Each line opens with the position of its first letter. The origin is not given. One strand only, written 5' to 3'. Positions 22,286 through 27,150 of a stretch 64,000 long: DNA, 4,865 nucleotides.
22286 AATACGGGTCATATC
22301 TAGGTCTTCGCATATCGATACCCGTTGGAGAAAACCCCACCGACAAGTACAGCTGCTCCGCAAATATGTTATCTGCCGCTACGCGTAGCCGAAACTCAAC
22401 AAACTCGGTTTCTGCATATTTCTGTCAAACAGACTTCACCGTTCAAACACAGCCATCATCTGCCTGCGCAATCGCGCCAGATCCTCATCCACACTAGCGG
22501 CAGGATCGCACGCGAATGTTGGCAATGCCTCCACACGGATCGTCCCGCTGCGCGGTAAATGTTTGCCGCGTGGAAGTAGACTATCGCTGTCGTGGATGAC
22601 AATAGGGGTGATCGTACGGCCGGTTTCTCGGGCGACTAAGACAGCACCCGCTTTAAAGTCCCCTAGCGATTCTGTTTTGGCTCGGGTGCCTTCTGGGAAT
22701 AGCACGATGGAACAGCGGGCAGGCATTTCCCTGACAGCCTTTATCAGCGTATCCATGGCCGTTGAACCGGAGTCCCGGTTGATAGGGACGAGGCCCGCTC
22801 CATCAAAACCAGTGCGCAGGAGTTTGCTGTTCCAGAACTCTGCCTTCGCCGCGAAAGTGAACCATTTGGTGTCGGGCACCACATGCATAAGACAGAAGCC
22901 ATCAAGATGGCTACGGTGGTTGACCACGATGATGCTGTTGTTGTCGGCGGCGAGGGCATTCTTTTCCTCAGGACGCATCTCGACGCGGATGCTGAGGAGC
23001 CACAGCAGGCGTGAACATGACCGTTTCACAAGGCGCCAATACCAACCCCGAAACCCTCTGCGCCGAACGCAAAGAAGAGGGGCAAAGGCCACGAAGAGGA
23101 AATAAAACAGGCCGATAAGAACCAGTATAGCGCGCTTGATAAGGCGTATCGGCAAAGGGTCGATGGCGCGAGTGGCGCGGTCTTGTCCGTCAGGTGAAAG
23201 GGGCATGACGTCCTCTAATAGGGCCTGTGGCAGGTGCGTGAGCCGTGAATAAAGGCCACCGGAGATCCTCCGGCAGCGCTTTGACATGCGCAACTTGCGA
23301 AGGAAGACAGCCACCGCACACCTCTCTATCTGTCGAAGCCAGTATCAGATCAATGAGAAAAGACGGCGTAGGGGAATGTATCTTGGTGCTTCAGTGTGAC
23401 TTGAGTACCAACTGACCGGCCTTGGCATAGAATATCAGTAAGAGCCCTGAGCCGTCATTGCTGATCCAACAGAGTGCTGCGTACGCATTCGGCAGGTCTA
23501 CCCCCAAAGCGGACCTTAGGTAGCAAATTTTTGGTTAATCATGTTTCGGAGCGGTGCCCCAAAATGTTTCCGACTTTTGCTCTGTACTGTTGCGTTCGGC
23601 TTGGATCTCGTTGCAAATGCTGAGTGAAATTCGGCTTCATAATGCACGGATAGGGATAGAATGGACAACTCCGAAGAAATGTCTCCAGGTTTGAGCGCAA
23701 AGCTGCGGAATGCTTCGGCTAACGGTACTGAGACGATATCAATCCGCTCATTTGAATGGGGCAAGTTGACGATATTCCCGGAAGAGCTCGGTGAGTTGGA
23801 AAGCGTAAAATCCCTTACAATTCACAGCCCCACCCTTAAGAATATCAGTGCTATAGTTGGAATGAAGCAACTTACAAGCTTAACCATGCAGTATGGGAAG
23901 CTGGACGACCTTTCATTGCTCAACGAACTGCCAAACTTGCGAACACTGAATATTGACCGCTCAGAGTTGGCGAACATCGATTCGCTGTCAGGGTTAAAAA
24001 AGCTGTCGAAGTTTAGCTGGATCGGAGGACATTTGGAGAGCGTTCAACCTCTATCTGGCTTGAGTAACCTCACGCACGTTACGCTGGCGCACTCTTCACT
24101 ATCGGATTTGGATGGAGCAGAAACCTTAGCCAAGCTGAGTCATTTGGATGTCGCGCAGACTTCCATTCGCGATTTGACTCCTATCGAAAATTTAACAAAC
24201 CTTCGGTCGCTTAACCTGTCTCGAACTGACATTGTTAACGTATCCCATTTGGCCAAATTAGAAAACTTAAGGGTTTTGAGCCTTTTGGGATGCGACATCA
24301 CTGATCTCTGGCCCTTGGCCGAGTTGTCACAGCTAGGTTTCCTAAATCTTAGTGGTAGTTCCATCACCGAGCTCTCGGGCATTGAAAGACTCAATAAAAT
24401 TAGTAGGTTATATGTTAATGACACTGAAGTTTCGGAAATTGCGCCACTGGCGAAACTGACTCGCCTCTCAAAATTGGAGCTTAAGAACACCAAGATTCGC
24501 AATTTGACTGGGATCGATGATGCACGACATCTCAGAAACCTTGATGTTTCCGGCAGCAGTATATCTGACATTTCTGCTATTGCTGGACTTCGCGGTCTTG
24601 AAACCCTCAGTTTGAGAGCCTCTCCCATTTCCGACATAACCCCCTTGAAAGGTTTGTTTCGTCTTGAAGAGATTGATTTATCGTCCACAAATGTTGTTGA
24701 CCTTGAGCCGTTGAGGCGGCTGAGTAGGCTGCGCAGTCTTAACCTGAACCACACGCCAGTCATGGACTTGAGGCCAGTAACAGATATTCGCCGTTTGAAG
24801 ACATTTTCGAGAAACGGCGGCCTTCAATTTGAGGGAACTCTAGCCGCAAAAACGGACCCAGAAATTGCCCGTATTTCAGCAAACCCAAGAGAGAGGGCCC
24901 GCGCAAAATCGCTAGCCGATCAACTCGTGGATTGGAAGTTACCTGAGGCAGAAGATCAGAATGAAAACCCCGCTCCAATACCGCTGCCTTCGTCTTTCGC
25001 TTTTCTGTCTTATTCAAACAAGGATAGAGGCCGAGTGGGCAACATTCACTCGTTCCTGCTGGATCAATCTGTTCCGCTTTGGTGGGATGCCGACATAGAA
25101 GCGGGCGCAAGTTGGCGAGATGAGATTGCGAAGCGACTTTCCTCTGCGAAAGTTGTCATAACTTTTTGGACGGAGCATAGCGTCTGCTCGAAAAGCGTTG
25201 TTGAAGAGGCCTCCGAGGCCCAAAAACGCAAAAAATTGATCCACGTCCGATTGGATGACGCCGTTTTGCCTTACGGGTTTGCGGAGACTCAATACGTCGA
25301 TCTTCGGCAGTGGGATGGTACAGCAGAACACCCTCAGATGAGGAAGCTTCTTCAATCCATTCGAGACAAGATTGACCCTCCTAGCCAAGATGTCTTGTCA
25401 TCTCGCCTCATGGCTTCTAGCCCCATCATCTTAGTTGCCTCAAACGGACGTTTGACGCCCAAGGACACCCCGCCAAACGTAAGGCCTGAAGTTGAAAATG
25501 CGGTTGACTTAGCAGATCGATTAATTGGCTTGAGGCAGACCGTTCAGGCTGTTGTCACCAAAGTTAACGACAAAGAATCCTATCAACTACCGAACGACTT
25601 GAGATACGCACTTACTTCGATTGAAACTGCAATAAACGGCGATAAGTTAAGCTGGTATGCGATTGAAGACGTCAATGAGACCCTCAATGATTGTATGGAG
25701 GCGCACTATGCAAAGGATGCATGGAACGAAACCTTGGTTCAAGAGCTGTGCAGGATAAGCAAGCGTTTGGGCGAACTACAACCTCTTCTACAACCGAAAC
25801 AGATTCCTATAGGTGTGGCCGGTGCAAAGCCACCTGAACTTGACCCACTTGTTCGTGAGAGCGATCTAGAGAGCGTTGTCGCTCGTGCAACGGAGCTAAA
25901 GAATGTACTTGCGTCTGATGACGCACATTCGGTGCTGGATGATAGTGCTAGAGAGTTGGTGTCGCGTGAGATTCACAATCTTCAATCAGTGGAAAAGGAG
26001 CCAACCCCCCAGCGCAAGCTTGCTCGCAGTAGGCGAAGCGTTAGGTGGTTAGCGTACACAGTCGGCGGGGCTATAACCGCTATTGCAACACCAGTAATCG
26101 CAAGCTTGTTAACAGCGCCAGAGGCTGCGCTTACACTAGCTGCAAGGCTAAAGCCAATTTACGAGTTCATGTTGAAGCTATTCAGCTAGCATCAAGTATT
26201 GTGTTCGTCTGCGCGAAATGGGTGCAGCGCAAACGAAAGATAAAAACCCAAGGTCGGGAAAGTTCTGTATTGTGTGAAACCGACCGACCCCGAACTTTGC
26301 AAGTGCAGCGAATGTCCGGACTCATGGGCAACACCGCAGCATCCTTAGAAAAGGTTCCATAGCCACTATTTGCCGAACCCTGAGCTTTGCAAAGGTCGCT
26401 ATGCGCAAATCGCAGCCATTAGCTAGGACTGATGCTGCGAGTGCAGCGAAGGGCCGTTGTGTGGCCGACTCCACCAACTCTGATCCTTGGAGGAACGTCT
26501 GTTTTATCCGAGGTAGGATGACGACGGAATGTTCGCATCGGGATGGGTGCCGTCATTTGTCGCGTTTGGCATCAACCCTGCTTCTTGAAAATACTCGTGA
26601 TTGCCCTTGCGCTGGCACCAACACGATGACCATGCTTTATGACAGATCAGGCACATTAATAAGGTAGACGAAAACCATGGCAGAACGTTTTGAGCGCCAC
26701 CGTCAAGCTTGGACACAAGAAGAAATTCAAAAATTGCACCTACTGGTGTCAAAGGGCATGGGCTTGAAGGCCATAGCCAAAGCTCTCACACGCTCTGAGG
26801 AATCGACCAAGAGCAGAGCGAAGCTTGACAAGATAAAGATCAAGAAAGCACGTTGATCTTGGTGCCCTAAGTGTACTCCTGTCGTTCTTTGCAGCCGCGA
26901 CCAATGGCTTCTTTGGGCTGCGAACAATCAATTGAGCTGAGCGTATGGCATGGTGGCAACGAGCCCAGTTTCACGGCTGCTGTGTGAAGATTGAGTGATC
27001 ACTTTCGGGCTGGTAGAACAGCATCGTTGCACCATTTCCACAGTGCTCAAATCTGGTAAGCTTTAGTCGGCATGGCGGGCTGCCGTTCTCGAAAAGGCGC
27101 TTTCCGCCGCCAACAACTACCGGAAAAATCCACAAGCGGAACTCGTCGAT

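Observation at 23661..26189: Tail-anchored LRR-TIR protein: a candidate single-gene sensor-effector with Toll-like-receptor/plant-TNL-like logic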

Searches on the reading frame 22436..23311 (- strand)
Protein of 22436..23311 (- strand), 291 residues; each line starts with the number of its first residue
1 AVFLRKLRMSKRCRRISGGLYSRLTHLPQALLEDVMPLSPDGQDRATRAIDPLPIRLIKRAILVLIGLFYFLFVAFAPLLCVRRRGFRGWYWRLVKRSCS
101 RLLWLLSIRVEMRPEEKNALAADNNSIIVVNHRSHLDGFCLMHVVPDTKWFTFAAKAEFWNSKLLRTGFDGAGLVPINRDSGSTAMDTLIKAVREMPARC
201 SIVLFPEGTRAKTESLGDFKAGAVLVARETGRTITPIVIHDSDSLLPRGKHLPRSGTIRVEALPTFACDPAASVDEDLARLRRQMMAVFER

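Call 24: search_protein_families(library=pfam, proteins=[window:22436-23311:-], max_evalue=0.001)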
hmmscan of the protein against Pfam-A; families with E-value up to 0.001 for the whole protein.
window:22436-23311:- (291 aa): 1 family
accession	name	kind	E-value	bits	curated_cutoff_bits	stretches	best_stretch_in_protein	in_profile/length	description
PF01553.26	Acyltransferase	-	1.8e-24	86.5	23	1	116-239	6-131/132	Acyltransferase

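Call 84: search_protein_families(library=padloc, proteins=[window:22436-23311:-], max_evalue=0.001)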
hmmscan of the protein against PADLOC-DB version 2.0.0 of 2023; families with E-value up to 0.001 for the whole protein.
window:22436-23311:- (291 aa): 0 families

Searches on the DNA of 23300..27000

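Call 81: search_rna_families(source=window, start=23300, end=27000, threshold=evalue, max_evalue=1)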
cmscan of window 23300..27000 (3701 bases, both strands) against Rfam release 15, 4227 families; matches with E-value up to 1: 0.
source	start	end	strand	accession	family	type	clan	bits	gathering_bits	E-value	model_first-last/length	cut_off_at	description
